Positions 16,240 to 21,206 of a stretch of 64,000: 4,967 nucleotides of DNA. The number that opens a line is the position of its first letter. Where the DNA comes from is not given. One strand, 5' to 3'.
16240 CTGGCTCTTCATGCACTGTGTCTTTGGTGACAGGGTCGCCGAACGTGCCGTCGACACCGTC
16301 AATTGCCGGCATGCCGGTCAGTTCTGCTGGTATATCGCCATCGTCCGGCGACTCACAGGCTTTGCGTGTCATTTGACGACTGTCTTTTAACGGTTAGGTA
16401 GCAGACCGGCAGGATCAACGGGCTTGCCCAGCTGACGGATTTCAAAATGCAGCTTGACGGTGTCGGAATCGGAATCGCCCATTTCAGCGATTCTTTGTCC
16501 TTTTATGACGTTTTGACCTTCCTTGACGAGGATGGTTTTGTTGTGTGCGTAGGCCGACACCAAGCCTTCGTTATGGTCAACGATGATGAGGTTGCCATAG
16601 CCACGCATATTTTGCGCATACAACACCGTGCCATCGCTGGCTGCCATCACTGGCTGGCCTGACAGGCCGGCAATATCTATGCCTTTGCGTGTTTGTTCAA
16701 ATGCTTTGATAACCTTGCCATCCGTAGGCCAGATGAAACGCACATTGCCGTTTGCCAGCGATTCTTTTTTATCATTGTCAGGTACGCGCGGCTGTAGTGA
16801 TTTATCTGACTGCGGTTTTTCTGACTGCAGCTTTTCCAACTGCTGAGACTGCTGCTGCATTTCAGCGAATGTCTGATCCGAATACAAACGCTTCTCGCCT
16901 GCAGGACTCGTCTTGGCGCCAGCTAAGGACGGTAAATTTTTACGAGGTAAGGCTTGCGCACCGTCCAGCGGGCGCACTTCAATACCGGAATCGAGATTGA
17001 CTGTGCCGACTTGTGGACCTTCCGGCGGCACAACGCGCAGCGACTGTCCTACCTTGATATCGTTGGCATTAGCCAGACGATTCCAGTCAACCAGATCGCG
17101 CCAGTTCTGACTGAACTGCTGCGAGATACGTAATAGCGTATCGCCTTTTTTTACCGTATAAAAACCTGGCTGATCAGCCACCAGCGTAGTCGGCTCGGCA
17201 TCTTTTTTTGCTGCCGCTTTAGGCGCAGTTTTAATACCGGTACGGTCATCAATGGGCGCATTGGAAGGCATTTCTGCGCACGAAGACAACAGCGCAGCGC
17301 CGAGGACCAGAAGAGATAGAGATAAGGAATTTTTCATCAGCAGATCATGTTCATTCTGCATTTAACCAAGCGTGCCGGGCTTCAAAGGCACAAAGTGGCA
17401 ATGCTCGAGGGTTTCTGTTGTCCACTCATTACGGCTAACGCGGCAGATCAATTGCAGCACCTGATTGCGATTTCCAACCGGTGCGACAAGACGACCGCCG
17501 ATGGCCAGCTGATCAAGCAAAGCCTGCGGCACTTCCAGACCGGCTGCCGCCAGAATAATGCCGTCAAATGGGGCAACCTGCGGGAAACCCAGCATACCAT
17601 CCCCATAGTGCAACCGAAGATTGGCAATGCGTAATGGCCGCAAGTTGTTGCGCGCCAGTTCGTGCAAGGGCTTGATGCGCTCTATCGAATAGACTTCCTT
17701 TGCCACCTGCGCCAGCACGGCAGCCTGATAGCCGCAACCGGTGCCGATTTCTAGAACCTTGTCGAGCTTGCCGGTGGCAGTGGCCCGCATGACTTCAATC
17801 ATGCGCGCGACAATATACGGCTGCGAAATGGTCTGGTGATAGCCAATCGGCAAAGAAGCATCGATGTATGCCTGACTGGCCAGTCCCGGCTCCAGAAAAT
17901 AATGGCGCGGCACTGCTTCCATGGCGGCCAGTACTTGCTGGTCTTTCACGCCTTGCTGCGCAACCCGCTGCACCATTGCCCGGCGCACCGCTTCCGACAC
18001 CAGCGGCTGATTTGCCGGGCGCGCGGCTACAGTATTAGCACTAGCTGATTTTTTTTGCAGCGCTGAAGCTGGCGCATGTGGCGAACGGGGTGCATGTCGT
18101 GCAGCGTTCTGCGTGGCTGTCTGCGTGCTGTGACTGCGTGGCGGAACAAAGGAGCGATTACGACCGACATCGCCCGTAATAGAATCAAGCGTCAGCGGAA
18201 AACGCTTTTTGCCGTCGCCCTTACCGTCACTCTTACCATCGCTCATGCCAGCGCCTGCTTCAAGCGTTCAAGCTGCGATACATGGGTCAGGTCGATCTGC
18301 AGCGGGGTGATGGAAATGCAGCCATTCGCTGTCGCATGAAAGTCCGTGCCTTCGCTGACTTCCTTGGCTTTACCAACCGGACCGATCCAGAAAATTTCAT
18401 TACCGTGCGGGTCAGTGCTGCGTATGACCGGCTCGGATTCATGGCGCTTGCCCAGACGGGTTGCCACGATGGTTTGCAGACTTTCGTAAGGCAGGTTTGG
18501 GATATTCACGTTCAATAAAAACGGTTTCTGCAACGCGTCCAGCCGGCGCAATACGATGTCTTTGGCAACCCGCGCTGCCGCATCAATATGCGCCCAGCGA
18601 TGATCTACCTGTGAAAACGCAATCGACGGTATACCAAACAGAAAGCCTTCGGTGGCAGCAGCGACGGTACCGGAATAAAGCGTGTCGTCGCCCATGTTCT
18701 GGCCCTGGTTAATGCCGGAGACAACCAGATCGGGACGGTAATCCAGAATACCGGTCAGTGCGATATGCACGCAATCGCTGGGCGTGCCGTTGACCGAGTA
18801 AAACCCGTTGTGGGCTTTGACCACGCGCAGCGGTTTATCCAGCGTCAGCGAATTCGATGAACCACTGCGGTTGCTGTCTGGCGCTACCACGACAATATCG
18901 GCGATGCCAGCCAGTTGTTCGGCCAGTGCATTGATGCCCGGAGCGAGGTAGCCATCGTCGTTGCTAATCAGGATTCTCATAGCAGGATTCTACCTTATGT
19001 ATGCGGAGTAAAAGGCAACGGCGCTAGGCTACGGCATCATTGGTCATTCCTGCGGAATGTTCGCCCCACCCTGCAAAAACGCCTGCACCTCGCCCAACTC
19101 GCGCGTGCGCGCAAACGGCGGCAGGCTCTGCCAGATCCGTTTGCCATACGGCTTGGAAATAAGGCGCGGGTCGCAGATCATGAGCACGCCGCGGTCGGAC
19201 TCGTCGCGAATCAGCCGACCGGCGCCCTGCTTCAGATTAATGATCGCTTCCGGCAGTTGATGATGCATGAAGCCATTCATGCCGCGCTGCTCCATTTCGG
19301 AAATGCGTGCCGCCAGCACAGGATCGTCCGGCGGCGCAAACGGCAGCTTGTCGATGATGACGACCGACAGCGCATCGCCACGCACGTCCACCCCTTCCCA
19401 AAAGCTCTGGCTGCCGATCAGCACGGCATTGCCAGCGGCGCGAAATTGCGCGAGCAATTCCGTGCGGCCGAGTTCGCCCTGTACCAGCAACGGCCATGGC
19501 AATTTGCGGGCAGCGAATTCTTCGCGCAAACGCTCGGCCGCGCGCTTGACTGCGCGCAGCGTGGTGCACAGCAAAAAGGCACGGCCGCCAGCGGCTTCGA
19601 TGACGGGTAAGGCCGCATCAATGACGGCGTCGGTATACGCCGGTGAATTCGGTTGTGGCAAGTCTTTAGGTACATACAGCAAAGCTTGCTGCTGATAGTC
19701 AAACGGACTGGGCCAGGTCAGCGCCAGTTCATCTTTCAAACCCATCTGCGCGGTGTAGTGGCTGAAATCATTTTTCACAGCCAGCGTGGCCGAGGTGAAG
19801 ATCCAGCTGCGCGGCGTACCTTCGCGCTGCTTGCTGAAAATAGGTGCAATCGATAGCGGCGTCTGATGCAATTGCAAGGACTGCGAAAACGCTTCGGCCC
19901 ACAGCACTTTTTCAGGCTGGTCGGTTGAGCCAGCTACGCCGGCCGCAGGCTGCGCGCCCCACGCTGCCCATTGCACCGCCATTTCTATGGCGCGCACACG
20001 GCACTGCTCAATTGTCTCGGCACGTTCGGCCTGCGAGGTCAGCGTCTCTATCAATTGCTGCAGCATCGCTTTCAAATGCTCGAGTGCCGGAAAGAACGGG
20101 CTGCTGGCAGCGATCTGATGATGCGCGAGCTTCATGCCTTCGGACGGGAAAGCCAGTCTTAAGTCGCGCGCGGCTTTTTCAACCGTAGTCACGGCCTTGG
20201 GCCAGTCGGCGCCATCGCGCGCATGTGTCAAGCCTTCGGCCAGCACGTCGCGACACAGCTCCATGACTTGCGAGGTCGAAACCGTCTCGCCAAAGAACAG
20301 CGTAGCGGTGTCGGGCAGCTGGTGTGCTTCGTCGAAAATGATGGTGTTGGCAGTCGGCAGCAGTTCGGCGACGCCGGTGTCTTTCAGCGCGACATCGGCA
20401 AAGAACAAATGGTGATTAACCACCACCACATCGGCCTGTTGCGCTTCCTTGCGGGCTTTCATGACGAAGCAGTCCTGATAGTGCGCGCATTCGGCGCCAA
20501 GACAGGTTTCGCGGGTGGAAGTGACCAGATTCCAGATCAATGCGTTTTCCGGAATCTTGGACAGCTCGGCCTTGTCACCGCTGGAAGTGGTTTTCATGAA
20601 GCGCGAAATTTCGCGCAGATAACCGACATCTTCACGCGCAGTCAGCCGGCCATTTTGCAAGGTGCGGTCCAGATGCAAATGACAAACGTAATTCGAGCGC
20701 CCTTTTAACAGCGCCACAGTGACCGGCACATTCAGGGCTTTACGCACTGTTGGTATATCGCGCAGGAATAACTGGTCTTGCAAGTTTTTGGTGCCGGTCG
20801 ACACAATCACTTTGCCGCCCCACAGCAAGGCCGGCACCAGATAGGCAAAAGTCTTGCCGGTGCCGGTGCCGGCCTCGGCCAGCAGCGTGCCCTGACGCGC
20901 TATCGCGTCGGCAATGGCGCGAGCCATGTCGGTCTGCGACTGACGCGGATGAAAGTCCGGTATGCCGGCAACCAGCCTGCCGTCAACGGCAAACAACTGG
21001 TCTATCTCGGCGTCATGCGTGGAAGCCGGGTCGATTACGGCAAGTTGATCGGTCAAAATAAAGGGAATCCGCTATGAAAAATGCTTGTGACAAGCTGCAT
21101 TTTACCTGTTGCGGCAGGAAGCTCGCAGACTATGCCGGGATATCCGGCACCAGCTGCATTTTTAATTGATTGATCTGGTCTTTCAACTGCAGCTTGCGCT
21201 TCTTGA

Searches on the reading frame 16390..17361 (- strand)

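Call 82: search_protein_families(library=pfam, proteins=[window:16390-17361:-], max_evalue=0.00001)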
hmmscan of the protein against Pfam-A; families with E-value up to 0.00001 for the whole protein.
window:16390-17361:- (324 aa): 2 families
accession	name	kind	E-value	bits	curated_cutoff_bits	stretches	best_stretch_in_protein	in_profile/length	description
PF01551.29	Peptidase_M23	-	2e-31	108.5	28.7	1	225-317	3-96/96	Peptidase family M23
PF01476.26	LysM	-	5.1e-12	46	20.9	1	68-110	1-42/43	LysM domain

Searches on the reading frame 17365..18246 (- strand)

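Call 82: search_protein_families(library=pfam, proteins=[window:17365-18246:-], max_evalue=0.00001)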
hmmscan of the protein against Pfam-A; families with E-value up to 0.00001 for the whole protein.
window:17365-18246:- (294 aa): 2 families
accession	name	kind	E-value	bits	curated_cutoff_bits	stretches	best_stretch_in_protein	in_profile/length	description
PF01135.25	PCMT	-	2.9e-59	200.8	20.3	1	89-289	4-206/210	Protein-L-isoaspartate(D-aspartate) O-methyltransferase (PCMT)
PF13847.12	Methyltransf_31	-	6.6e-06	26.3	27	0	162-272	5-102/145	Methyltransferase domain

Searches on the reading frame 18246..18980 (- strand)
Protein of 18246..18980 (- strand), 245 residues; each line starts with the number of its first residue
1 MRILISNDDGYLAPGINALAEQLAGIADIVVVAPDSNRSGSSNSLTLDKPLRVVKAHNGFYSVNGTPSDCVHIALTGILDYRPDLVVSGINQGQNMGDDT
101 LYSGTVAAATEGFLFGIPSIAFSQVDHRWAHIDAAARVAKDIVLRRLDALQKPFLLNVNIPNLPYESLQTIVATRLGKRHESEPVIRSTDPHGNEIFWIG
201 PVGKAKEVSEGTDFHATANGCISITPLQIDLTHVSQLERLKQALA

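Call 82: search_protein_families(library=pfam, proteins=[window:18246-18980:-], max_evalue=0.00001)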
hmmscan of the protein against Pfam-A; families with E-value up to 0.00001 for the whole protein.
window:18246-18980:- (245 aa): 1 family
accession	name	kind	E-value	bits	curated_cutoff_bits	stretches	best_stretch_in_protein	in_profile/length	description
PF01975.23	SurE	-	2.5e-62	210.5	22.1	1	3-182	1-188/189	Survival protein SurE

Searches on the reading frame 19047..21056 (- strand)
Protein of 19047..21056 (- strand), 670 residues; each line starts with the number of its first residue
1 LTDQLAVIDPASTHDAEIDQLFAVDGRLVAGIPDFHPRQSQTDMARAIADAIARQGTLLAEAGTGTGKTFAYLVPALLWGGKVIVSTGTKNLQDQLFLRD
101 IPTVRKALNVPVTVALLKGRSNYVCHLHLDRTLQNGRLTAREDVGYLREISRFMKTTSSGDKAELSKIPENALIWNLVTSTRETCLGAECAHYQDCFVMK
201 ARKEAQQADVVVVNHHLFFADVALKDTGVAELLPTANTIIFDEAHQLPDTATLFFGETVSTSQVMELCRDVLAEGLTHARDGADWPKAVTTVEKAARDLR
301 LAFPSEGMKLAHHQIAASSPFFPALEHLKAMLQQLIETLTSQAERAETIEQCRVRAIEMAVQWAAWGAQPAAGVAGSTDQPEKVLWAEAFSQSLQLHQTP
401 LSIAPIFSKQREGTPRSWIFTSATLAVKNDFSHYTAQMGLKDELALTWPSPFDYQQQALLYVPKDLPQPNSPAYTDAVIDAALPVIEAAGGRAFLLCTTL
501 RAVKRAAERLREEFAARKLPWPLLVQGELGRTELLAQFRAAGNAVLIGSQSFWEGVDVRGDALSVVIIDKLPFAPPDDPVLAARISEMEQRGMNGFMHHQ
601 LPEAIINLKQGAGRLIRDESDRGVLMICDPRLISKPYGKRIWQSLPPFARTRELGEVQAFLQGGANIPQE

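Call 82: search_protein_families(library=pfam, proteins=[window:19047-21056:-], max_evalue=0.00001)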
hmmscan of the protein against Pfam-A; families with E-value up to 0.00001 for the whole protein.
window:19047-21056:- (670 aa): 2 families
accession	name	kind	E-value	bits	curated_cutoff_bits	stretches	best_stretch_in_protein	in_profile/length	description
PF13307.12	Helicase_C_2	-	1.6e-41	142.6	25.3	1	485-647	4-169/170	Helicase C-terminal domain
PF00270.35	DEAD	-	3.8e-10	40.2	26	0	46-98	6-63/167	DEAD/DEAH box helicase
